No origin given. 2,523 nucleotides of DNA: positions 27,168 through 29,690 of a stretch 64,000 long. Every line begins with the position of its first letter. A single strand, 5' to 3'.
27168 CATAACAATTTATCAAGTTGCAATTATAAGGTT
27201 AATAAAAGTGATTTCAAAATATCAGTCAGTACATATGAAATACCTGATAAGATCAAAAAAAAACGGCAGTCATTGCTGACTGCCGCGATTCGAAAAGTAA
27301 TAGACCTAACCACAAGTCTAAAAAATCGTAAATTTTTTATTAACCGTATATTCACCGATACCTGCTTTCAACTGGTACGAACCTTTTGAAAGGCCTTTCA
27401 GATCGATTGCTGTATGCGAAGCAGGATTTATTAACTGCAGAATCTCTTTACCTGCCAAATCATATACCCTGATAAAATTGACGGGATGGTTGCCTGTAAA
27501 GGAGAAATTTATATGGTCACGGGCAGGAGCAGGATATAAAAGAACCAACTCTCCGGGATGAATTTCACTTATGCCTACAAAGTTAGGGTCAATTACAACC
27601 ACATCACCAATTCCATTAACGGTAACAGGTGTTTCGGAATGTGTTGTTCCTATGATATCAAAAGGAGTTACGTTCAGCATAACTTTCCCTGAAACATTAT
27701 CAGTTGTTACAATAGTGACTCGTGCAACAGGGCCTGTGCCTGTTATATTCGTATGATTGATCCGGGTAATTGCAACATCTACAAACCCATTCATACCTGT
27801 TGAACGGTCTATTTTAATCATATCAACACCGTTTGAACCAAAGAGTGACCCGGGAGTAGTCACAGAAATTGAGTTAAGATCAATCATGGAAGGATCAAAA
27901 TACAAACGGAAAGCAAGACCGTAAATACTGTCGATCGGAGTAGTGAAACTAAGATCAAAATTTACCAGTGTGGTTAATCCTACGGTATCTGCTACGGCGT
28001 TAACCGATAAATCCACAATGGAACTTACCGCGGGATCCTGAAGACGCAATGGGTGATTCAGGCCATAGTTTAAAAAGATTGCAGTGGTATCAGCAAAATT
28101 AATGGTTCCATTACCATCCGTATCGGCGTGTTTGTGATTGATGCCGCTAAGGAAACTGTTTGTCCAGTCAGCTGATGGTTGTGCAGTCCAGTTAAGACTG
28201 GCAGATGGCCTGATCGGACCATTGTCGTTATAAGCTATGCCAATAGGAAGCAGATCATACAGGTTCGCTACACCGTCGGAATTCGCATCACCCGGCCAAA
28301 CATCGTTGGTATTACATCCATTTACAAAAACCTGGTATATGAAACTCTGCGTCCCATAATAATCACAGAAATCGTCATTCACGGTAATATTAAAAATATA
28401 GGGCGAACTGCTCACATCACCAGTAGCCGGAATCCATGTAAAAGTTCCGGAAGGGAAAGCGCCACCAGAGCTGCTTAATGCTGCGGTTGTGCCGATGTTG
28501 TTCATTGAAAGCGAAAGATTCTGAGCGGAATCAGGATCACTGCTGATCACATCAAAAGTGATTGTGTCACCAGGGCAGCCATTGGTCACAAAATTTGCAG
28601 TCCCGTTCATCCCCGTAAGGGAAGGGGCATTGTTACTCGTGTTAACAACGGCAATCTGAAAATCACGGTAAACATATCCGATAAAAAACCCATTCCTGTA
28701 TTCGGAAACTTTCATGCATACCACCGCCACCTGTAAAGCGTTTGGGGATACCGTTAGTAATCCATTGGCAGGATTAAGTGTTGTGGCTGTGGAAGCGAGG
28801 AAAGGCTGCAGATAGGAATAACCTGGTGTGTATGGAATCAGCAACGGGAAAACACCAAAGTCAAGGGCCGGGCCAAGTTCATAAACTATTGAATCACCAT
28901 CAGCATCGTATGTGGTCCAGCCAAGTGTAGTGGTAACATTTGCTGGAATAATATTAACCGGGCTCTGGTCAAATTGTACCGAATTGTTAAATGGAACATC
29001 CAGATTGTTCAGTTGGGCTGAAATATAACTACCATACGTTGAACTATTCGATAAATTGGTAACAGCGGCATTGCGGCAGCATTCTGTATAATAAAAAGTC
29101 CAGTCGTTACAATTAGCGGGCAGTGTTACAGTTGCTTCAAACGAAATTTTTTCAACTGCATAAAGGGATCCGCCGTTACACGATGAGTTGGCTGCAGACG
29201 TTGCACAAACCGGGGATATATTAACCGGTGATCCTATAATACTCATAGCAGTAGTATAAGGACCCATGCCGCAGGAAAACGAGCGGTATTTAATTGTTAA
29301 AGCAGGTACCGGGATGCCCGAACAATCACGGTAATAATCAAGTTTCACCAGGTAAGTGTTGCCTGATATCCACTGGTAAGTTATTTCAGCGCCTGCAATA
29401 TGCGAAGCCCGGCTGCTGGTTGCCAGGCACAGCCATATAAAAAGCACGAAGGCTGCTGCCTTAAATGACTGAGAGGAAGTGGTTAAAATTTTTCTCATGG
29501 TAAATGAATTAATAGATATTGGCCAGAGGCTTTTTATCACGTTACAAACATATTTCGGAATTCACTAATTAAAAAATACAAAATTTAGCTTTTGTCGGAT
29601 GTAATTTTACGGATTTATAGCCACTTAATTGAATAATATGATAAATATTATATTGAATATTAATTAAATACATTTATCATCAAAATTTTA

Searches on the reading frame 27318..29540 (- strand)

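Call 21: search_protein_families(library=pfam, proteins=[window:27318-29540:-], max_evalue=0.0001)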
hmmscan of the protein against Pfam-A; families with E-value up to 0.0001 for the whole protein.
window:27318-29540:- (740 aa): 1 family
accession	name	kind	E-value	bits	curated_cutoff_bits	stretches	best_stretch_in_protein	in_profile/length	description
PF18962.6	Por_Secre_tail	-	1.3e-09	38.7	27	1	668-739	1-75/75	Secretion system C-terminal sorting domain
